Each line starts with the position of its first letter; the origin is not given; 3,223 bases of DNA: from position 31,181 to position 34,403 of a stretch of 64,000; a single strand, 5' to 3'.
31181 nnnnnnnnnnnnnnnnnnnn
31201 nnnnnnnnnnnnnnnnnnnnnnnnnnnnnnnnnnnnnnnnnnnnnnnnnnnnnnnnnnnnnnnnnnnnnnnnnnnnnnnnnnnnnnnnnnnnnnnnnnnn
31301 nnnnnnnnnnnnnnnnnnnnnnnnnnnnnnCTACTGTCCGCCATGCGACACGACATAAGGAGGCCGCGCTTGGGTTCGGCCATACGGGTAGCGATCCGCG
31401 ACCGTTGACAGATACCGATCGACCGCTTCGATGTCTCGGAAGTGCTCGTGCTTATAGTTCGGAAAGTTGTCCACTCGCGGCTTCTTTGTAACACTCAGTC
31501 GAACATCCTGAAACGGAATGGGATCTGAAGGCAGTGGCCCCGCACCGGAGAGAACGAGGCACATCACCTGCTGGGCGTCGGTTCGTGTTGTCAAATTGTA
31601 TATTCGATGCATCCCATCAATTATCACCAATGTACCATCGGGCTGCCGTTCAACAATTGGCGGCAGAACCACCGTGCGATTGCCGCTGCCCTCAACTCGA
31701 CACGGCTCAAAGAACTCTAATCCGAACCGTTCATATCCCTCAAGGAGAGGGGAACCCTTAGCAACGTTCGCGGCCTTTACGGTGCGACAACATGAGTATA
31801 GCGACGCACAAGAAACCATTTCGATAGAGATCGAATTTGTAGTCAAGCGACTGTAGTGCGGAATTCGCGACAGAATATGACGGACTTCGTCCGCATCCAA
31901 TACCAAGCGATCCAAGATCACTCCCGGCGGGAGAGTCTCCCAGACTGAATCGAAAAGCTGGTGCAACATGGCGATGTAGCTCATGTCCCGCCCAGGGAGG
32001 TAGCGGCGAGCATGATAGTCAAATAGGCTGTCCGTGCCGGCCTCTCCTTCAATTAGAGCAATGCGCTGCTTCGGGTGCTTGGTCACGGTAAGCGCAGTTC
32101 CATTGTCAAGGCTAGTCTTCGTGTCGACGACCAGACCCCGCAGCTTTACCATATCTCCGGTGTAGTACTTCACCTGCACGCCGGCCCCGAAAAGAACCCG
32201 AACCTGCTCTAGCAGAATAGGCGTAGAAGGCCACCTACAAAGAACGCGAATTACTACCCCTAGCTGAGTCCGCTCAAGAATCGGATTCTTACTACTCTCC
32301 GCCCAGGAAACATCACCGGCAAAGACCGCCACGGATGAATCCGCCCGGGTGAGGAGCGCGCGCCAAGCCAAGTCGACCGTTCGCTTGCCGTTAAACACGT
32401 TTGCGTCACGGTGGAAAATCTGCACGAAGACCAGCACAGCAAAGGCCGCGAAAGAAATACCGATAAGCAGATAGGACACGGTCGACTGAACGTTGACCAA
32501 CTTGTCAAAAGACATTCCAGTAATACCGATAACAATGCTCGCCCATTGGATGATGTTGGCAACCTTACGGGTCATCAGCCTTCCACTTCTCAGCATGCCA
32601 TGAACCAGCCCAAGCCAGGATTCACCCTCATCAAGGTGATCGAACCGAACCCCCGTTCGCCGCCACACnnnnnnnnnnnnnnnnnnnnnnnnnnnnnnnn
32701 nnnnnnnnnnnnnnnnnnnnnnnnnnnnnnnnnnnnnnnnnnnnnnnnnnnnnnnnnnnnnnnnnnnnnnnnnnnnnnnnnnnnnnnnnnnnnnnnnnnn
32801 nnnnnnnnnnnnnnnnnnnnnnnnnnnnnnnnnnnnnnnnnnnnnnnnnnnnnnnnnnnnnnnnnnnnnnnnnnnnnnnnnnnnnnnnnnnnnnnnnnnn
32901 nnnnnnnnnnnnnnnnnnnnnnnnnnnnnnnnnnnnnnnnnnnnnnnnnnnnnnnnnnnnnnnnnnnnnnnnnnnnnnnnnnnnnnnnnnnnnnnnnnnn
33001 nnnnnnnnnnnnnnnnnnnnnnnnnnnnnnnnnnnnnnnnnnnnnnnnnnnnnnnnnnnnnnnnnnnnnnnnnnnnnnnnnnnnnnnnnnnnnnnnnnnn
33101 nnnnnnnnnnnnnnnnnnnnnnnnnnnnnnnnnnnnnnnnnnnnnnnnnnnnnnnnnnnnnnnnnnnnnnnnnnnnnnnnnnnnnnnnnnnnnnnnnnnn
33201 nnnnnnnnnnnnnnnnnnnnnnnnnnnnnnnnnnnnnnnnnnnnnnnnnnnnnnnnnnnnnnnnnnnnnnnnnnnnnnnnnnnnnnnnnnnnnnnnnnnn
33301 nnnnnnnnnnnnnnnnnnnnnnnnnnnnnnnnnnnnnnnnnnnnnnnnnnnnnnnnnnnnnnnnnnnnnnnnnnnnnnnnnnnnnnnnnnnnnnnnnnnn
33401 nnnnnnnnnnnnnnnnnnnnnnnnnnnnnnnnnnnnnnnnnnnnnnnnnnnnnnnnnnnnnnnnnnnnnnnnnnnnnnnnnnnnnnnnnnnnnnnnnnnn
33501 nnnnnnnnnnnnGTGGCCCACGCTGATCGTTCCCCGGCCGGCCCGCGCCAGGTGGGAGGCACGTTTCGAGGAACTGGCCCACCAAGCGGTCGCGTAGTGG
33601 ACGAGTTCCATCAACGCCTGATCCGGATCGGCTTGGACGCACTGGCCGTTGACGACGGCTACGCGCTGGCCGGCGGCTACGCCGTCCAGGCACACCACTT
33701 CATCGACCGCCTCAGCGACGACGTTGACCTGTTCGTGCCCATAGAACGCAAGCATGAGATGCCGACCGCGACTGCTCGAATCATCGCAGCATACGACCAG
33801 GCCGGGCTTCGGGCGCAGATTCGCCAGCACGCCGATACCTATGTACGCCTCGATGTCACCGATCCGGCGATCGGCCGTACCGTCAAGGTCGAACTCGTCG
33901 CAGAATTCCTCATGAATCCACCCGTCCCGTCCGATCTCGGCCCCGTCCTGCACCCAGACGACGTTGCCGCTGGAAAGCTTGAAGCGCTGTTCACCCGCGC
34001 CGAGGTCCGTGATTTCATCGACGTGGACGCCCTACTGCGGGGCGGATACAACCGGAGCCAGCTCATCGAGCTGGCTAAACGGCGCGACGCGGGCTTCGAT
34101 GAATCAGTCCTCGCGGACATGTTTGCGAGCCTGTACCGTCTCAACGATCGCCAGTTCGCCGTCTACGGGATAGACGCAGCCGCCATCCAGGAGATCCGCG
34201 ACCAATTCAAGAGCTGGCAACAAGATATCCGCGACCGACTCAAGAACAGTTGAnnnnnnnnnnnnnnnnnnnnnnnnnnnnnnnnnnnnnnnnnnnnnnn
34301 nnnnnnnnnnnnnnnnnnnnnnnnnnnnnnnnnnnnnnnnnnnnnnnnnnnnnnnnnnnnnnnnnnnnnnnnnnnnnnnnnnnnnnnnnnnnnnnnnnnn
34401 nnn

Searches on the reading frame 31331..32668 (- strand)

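Call 80: search_protein_families(library=pfam, proteins=[window:31331-32668:-], max_evalue=0.001)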
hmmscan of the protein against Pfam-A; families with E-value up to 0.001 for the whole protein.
window:31331-32668:- (445 aa): 2 families
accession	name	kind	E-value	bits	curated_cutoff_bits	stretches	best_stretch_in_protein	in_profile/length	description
PF24402.1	iHKD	-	3.5e-14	53.3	27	1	122-241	1-110/111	Inactive HKD-Rease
PF24392.2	Parb-CE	-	0.00011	22.6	23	1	276-367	21-121/147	ParB CE domain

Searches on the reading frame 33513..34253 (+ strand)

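Call 80: search_protein_families(library=pfam, proteins=[window:33513-34253:+], max_evalue=0.001)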
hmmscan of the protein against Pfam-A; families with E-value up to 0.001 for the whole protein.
window:33513-34253:+ (246 aa): 1 family
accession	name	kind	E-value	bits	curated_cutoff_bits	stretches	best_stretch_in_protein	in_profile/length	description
PF08843.17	AbiEii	-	2.1e-16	61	22.5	1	44-216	9-207/238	Nucleotidyl transferase AbiEii toxin, Type IV TA system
